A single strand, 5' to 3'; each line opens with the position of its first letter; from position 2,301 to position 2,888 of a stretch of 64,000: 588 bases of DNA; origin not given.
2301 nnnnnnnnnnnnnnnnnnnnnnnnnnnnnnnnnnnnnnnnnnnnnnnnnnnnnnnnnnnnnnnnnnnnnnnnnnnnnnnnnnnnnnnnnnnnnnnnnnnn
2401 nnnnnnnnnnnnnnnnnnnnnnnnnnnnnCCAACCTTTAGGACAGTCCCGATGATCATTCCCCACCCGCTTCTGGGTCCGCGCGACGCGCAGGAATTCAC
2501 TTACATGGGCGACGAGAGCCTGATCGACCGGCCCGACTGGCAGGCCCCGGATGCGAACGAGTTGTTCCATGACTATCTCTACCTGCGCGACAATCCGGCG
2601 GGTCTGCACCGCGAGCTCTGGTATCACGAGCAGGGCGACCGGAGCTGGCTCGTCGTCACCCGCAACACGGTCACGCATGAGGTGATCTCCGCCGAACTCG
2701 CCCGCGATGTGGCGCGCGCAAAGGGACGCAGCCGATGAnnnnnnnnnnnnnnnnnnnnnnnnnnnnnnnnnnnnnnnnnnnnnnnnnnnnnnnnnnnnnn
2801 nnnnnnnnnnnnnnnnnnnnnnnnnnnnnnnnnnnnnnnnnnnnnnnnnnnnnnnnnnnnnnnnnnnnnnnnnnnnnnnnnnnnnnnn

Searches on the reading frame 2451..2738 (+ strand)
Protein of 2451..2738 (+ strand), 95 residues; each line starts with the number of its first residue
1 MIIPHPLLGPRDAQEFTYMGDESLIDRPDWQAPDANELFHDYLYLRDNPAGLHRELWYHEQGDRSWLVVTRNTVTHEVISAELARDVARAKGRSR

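Call 57: search_protein_families(library=pfam, proteins=[window:2451-2738:+], max_evalue=0.0001)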
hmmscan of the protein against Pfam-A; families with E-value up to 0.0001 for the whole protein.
window:2451-2738:+ (95 aa): 1 family
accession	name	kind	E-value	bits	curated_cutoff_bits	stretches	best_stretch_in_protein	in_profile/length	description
PF04267.17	SoxD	-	2.6e-29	101.6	27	1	2-82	1-80/82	Sarcosine oxidase, delta subunit family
